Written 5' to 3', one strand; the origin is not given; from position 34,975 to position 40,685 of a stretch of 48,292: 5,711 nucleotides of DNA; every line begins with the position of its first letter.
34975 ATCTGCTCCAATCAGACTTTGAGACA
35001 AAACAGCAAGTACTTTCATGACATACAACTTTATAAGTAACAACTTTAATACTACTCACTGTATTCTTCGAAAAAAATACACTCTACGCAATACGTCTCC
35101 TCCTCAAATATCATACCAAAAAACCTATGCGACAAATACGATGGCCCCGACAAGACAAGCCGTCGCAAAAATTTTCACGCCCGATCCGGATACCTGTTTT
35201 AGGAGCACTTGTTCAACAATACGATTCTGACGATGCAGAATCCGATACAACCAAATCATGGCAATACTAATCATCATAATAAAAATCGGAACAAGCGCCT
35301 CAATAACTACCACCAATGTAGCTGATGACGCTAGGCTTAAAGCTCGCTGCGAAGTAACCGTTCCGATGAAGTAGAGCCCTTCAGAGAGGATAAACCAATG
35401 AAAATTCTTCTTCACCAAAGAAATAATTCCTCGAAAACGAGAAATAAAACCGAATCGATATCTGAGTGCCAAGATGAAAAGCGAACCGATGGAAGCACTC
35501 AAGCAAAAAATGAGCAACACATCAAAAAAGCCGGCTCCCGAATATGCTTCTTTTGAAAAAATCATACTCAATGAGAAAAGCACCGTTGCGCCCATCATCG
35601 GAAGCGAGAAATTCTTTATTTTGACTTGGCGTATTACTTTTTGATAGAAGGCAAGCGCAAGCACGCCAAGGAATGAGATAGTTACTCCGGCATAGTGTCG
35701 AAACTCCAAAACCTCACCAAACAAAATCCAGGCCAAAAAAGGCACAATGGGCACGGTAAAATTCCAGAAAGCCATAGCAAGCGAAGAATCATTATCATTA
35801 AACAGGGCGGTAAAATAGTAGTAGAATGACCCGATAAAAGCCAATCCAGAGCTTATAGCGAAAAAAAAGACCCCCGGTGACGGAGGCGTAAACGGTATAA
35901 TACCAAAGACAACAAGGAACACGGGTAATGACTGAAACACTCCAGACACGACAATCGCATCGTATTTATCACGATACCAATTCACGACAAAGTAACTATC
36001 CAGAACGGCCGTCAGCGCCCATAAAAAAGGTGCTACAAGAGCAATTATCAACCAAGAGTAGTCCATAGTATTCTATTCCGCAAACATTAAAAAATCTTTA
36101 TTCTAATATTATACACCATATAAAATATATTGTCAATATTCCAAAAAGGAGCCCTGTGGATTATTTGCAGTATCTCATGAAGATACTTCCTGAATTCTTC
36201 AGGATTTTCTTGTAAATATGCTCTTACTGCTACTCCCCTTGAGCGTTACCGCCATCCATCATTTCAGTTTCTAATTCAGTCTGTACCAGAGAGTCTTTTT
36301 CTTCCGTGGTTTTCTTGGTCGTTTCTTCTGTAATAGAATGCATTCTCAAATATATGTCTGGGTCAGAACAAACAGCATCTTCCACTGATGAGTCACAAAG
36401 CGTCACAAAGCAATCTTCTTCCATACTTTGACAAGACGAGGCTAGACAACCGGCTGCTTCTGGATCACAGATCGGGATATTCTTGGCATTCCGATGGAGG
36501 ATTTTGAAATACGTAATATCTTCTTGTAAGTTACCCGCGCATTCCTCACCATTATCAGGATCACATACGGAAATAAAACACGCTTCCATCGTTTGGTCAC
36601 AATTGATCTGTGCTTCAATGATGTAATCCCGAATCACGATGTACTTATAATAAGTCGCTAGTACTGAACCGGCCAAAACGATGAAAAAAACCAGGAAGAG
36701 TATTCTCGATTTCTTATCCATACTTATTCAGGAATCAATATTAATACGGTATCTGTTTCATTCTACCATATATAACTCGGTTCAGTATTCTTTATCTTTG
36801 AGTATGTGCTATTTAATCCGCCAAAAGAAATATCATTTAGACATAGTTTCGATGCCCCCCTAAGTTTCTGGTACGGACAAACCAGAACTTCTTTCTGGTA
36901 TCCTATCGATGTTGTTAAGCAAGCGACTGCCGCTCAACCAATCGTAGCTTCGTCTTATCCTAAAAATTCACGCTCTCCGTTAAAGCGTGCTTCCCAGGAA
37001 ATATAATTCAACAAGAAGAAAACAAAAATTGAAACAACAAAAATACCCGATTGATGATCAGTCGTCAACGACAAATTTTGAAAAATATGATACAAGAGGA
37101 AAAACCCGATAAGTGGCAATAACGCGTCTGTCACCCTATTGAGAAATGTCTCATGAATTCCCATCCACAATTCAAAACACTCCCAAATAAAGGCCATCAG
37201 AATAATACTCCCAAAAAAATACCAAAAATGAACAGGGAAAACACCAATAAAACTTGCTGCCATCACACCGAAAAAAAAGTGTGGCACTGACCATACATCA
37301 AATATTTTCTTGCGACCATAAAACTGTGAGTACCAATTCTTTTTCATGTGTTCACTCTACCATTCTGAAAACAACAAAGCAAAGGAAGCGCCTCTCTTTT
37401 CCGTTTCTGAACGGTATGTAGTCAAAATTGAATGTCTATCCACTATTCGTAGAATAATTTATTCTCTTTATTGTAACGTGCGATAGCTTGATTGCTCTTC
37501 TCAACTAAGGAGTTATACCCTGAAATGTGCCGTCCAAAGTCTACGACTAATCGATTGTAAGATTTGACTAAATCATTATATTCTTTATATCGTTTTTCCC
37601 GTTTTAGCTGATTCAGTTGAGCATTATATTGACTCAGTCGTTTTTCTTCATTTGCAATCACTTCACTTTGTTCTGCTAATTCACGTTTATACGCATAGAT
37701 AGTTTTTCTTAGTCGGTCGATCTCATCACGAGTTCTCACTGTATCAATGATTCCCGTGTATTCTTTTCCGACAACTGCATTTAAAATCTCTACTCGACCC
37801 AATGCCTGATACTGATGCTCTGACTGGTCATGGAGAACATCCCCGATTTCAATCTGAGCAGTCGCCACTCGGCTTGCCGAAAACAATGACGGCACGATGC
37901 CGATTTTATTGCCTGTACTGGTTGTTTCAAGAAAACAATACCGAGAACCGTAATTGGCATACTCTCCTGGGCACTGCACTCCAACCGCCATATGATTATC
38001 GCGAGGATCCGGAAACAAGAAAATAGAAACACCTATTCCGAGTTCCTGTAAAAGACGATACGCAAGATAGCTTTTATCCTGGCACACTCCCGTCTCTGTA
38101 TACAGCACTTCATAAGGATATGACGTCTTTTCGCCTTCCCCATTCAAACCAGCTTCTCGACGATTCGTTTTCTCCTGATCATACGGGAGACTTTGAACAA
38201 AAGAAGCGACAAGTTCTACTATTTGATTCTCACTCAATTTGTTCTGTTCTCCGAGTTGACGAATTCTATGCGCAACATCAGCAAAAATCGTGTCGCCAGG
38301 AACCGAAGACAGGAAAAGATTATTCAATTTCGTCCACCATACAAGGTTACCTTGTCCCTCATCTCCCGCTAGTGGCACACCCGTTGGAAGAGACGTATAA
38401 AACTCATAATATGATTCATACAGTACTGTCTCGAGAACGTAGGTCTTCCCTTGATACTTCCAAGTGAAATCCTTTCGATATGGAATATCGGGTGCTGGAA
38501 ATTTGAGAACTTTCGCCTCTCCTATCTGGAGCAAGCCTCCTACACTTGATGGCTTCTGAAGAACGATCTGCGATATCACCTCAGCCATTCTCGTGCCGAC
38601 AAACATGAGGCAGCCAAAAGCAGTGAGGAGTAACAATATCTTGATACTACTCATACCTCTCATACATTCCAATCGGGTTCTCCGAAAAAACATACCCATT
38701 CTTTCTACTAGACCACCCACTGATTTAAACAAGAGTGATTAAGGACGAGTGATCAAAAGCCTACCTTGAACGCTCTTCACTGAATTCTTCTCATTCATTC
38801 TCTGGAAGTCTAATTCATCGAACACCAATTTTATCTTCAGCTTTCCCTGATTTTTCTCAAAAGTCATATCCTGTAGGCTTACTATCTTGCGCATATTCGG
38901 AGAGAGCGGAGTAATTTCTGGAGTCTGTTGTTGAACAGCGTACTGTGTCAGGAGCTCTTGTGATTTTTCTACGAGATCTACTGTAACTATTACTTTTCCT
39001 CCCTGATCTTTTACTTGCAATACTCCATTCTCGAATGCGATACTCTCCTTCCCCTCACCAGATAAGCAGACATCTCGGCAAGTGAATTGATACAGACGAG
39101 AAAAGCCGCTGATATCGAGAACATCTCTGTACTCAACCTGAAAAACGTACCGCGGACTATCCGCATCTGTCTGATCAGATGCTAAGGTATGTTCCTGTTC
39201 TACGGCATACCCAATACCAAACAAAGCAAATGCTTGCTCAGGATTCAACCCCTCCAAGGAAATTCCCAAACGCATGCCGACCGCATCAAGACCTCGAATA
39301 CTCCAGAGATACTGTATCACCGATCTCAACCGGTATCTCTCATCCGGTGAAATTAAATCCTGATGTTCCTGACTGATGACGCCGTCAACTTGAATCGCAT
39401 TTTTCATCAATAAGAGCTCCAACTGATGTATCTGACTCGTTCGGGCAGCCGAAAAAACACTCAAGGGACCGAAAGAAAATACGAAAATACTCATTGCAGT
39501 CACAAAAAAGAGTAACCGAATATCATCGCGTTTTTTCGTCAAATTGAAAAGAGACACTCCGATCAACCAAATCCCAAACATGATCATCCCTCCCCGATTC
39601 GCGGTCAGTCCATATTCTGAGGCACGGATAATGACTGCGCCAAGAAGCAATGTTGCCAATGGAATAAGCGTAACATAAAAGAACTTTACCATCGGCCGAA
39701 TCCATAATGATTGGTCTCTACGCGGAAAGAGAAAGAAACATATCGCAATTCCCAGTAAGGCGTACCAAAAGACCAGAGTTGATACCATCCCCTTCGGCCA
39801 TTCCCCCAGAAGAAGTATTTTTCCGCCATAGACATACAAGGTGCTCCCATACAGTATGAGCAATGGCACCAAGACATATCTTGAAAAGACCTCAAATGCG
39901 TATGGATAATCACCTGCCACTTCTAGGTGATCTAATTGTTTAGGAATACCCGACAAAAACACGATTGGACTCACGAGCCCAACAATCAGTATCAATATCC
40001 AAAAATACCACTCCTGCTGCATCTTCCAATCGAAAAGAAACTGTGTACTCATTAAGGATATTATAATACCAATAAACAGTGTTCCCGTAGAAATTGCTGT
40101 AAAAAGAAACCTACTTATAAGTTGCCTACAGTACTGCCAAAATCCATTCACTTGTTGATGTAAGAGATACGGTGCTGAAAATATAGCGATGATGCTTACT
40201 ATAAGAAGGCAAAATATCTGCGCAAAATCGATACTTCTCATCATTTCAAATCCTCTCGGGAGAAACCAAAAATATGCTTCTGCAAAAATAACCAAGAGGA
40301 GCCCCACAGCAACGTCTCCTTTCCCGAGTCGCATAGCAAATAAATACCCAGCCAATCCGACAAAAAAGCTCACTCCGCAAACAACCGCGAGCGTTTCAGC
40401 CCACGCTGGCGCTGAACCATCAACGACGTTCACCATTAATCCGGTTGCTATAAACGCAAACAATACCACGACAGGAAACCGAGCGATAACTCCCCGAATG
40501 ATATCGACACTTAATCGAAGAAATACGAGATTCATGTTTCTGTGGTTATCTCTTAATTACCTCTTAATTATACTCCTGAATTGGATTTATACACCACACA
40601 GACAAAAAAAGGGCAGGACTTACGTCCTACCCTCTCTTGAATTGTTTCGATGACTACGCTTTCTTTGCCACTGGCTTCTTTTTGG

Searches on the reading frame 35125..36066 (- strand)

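Call 8: search_protein_families(library=pfam, proteins=[window:35125-36066:-], max_evalue=0.0001)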
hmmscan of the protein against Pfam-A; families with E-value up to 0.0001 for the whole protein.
window:35125-36066:- (313 aa): 1 family
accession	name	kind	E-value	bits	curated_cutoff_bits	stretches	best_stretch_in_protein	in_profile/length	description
PF00892.27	EamA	-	3.1e-05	24.7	28.2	1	4-138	2-133/135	EamA-like transporter family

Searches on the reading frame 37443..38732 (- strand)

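Call 8: search_protein_families(library=pfam, proteins=[window:37443-38732:-], max_evalue=0.0001)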
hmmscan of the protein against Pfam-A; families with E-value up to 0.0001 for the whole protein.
window:37443-38732:- (429 aa): 1 family
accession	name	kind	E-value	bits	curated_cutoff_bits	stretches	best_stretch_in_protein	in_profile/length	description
PF04473.18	DUF553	-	3.9e-06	26.8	20.5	1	167-258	15-108/140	Transglutaminase-like domain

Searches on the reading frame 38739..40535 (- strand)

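Call 8: search_protein_families(library=pfam, proteins=[window:38739-40535:-], max_evalue=0.0001)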
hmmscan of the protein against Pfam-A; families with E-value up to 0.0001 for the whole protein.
window:38739-40535:- (598 aa): 1 family
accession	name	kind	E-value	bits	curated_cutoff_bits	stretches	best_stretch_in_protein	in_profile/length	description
PF13687.11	DUF4153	-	1.1e-11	45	27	1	71-367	15-345/373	Domain of unknown function (DUF4153)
